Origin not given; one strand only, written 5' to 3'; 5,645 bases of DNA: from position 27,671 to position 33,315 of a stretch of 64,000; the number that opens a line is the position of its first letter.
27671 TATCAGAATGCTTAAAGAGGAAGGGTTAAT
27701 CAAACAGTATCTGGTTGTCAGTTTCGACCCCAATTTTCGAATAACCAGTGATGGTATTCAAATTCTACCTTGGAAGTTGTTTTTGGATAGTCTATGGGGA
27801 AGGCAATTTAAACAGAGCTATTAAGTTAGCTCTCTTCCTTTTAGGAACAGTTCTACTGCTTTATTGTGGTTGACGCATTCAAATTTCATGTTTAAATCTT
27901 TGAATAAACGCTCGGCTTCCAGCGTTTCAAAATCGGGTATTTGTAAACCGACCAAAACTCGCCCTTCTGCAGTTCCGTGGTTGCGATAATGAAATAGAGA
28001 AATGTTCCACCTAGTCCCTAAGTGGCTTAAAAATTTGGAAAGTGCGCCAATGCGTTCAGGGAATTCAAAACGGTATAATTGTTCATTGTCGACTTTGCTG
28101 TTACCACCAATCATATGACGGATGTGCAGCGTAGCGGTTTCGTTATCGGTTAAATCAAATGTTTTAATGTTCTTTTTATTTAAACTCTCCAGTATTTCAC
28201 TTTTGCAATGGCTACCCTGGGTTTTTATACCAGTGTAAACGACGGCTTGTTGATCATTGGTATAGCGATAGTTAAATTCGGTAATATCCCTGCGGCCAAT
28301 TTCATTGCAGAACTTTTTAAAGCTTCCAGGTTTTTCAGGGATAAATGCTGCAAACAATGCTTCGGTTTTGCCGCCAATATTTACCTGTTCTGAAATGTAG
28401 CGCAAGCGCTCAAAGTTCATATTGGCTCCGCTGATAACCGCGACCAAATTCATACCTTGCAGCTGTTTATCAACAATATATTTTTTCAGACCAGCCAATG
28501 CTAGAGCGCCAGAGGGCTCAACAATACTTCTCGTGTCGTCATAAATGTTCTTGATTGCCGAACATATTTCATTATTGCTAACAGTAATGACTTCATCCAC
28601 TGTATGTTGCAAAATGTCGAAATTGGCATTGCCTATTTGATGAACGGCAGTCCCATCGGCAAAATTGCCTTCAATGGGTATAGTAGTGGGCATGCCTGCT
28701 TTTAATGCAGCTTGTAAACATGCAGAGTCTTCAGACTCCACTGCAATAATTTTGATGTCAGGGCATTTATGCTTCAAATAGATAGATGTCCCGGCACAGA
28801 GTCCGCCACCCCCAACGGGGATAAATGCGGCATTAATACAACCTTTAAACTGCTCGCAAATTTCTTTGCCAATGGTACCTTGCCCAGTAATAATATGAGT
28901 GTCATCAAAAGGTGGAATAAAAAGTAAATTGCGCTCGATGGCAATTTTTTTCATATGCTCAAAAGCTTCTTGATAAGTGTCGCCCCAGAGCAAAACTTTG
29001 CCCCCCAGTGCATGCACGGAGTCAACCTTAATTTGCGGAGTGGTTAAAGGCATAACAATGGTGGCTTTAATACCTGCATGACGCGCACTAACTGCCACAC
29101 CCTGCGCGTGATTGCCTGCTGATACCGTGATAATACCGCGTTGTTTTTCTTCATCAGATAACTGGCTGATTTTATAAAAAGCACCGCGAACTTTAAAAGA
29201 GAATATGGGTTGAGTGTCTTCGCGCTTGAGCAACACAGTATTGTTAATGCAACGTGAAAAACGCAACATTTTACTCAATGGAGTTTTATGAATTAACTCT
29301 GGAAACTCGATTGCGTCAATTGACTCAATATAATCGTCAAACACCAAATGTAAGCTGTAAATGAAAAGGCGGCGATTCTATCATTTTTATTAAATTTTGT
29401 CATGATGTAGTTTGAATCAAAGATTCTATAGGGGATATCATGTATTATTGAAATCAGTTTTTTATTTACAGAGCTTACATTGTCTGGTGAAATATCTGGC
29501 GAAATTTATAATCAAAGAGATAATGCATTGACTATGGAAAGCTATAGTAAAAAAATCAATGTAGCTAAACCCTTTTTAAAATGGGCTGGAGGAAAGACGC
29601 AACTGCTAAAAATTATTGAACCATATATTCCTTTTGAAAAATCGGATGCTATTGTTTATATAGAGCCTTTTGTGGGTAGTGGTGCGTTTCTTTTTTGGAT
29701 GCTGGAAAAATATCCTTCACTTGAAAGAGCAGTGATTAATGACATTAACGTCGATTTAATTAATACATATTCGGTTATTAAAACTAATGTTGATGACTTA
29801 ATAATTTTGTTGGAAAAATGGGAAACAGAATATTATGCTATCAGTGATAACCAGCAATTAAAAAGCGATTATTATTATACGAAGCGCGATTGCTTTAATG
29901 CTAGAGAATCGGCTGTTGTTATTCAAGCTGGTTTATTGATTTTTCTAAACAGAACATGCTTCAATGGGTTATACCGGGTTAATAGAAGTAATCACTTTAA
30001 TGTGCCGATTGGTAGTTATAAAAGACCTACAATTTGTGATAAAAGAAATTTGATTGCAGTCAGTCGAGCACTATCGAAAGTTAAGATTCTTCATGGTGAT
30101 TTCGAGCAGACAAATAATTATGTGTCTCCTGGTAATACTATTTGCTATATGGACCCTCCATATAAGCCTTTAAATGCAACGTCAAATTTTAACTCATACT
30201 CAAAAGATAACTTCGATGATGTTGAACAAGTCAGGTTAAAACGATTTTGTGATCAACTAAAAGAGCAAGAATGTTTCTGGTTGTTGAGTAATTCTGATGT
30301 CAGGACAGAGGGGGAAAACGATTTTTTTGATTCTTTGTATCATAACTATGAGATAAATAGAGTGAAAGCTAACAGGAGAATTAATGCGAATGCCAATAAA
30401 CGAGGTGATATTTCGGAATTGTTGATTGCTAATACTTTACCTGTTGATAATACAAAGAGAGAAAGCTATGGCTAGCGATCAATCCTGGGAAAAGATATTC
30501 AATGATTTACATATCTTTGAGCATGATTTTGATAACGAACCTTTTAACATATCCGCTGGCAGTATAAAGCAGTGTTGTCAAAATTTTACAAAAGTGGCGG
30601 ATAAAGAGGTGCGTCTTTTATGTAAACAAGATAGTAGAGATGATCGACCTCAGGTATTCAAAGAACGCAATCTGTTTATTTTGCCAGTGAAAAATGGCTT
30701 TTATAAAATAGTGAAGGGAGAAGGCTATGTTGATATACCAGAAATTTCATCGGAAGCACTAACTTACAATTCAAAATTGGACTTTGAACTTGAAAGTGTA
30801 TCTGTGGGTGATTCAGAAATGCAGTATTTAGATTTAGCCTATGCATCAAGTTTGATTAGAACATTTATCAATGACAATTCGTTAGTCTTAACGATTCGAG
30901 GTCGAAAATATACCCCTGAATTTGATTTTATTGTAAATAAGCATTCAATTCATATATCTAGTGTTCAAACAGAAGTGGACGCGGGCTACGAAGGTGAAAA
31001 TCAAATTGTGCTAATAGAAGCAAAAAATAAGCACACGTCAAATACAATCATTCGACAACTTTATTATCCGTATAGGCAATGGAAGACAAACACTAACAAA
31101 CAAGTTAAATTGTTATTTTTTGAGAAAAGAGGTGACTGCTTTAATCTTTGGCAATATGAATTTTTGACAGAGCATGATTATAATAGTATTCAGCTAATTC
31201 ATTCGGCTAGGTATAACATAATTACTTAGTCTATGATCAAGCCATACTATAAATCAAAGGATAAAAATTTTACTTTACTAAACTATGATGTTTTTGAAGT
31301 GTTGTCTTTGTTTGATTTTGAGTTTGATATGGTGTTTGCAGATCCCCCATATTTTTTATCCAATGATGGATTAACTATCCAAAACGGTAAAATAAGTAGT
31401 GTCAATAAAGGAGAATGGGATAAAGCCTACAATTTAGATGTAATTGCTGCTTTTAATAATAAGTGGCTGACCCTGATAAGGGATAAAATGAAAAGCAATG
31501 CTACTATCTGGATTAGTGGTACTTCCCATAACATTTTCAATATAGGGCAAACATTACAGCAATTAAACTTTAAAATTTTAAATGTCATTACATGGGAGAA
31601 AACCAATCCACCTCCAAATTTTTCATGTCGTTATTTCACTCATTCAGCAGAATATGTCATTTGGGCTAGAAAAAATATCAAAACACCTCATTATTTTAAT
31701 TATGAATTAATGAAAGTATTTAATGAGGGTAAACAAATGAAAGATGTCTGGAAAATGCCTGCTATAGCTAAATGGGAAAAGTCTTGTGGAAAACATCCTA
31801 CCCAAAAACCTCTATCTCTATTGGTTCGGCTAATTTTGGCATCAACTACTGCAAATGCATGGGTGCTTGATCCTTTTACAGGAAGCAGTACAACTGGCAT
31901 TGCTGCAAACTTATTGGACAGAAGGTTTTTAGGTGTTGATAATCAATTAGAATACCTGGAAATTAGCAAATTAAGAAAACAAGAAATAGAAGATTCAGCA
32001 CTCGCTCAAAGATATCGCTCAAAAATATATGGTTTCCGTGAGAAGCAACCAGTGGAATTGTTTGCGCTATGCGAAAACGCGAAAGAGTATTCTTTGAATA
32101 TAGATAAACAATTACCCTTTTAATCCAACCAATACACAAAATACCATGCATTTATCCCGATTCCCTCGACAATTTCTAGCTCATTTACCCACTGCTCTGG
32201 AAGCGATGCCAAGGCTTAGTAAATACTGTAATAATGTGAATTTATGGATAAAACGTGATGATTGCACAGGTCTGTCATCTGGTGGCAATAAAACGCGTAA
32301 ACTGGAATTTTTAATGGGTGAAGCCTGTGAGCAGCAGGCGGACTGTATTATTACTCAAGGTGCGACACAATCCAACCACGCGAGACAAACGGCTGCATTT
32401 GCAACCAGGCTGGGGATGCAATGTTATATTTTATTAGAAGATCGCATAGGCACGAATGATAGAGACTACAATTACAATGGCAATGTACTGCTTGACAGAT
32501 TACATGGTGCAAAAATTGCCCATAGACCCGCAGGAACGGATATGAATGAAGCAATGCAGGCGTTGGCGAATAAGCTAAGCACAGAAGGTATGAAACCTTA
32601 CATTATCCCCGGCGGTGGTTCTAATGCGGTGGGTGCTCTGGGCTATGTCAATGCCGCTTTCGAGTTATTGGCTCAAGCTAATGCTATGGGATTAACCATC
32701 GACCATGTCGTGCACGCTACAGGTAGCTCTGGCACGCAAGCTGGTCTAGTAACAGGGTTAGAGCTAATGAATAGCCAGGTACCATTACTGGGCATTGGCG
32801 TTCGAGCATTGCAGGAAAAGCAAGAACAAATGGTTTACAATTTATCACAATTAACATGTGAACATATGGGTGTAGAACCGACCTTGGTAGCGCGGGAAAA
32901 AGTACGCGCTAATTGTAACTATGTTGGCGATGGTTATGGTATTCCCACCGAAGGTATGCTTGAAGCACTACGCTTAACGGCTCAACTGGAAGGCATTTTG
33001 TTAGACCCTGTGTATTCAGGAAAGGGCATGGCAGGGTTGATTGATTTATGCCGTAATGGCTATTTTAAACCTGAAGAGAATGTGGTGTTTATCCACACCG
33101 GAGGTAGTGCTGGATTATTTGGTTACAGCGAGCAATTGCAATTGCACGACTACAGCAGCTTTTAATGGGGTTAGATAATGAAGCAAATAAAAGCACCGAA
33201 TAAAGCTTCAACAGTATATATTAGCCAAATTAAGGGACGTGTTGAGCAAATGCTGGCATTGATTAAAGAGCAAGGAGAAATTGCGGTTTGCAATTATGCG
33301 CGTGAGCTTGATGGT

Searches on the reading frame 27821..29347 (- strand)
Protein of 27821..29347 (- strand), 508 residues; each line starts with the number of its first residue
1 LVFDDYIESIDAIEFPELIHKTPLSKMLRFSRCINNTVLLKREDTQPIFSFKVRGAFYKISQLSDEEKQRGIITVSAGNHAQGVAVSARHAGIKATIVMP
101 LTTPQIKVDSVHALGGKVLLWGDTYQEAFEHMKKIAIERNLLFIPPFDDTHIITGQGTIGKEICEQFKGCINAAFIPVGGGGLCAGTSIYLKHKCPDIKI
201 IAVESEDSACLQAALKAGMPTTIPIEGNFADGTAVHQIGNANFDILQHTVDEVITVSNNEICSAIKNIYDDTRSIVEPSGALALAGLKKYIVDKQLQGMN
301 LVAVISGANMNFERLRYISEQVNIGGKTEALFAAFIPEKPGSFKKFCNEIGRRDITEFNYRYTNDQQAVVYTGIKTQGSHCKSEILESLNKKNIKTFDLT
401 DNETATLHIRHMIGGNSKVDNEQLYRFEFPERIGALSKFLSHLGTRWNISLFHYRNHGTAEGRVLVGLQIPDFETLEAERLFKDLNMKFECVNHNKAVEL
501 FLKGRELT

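Call 77: search_protein_families(library=pfam, proteins=[window:27821-29347:-], max_evalue=0.00001)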
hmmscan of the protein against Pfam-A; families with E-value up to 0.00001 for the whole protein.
window:27821-29347:- (508 aa): 2 families
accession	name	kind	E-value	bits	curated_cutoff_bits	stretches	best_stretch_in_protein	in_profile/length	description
PF00291.31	PALP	-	1.6e-78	264.5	35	1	18-307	4-295/295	Pyridoxal-phosphate dependent enzyme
PF00585.24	Thr_dehydrat_C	-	1.5e-46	156.5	27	2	415-502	3-91/91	C-terminal regulatory domain of Threonine dehydratase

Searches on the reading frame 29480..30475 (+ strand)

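Call 77: search_protein_families(library=pfam, proteins=[window:29480-30475:+], max_evalue=0.00001)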
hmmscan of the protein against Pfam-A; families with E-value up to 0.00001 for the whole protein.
window:29480-30475:+ (331 aa): 1 family
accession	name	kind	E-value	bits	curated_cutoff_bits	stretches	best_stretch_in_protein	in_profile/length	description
PF02086.21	MethyltransfD12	-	1.9e-59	201.9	22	1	35-301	1-253/253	D12 class N6 adenine-specific DNA methyltransferase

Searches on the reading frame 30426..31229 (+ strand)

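Call 78: search_protein_families(library=pfam, proteins=[window:30426-31229:+], max_evalue=0.00001)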
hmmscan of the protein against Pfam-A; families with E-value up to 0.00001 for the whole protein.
window:30426-31229:+ (267 aa): 2 families
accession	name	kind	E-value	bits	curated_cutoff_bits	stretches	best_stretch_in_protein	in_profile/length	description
PF22518.2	DUF6997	-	2.8e-52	177.8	27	1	97-263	2-174/175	Domain of unknown function (DUF6997)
PF22515.2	DUF6996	-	6.9e-23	80.9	27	1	18-95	1-71/71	Domain of unknown function (DUF6996)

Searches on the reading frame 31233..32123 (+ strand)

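Call 78: search_protein_families(library=pfam, proteins=[window:31233-32123:+], max_evalue=0.00001)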
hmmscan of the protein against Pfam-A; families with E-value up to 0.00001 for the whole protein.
window:31233-32123:+ (296 aa): 1 family
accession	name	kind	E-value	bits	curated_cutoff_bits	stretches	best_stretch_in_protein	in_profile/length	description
PF01555.25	N6_N4_Mtase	-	3.5e-54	184.5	26.7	1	32-246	2-220/221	DNA methylase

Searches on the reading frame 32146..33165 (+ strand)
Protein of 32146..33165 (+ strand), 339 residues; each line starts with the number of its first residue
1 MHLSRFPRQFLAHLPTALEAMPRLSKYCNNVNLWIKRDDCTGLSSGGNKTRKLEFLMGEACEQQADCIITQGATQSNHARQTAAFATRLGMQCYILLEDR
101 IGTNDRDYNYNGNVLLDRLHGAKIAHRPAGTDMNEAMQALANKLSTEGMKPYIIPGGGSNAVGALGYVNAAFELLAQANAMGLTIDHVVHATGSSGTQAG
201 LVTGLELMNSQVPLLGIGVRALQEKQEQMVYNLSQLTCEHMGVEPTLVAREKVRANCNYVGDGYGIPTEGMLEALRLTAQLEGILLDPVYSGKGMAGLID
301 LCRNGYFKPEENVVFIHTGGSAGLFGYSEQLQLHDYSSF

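Call 78: search_protein_families(library=pfam, proteins=[window:32146-33165:+], max_evalue=0.00001)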
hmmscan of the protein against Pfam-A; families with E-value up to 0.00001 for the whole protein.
window:32146-33165:+ (339 aa): 1 family
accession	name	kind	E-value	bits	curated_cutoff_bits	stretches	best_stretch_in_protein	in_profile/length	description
PF00291.31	PALP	-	1.2e-51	176.2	35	1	12-319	4-295/295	Pyridoxal-phosphate dependent enzyme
